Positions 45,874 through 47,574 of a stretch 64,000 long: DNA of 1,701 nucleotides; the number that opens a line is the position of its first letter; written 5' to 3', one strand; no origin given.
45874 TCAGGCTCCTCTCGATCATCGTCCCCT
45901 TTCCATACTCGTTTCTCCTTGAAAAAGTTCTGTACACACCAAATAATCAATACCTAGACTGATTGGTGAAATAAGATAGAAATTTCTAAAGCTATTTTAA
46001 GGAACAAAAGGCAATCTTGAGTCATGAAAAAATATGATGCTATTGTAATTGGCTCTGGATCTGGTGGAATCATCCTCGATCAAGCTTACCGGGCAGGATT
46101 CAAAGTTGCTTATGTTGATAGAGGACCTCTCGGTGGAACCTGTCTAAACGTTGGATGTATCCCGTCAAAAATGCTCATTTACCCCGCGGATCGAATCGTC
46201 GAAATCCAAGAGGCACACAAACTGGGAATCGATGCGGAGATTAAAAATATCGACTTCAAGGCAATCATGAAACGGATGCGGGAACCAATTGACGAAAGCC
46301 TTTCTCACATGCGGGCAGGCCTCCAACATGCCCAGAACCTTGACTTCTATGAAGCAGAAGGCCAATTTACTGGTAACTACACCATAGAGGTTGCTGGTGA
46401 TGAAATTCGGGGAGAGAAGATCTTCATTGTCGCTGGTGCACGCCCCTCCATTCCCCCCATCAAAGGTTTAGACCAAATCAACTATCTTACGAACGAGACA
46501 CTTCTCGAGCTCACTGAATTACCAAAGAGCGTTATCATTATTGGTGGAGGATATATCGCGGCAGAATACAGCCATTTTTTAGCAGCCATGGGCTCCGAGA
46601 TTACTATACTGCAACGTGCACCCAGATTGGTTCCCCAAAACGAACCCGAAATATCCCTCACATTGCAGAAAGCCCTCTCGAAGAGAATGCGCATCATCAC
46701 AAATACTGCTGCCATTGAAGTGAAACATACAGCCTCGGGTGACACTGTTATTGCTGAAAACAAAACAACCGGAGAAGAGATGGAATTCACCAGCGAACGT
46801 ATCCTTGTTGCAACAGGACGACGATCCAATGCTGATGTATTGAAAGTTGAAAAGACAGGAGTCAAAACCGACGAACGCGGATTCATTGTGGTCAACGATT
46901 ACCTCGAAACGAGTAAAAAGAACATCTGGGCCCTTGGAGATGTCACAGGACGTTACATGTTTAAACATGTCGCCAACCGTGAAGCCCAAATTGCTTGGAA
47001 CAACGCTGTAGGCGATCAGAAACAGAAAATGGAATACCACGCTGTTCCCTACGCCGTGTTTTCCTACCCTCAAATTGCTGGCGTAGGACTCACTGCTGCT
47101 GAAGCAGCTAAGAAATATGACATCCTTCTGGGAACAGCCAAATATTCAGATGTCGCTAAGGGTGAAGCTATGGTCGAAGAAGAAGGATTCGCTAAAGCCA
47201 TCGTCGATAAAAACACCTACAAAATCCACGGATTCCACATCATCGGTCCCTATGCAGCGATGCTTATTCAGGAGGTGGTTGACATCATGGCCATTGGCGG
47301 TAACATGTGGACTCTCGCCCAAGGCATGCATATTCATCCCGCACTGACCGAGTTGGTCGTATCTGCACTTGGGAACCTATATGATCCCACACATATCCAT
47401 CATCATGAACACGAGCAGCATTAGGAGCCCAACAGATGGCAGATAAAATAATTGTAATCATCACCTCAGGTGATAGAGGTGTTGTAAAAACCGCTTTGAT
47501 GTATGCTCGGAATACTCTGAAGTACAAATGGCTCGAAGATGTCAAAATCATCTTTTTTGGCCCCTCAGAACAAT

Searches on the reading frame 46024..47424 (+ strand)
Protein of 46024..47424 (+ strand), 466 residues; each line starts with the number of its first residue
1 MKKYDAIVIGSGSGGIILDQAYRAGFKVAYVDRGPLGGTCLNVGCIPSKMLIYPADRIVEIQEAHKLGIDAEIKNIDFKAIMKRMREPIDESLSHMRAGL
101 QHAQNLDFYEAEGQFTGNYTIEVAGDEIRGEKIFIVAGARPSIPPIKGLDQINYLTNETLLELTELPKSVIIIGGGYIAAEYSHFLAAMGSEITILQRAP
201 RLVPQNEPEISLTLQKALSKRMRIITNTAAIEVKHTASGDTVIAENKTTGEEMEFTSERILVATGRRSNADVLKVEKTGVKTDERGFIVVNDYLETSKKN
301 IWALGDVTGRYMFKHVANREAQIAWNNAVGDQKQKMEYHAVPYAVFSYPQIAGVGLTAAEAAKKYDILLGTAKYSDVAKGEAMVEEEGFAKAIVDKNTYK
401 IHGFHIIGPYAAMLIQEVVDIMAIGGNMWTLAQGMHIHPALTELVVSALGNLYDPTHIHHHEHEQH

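Call 56: search_protein_families(library=pfam, proteins=[window:46024-47424:+], max_evalue=0.0001)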
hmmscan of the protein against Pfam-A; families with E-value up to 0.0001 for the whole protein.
window:46024-47424:+ (466 aa): 5 families
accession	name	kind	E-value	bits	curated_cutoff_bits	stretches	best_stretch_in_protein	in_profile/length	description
PF07992.20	Pyr_redox_2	-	2.3e-54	185.3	26.1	1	4-321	1-291/291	Pyridine nucleotide-disulphide oxidoreductase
PF02852.28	Pyr_redox_dim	-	1.5e-23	83.6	25.3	1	341-448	1-109/110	Pyridine nucleotide-disulphide oxidoreductase, dimerisation domain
PF00070.33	Pyr_redox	-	1.1e-15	58.3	22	1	169-240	1-73/82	Pyridine nucleotide-disulphide oxidoreductase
PF13738.12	Pyr_redox_3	-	1e-10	41.8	30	1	117-303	112-303/305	Pyridine nucleotide-disulphide oxidoreductase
PF13434.12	Lys_Orn_oxgnase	-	9.1e-06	25.5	21.3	0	118-209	131-232/339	L-lysine 6-monooxygenase/L-ornithine 5-monooxygenase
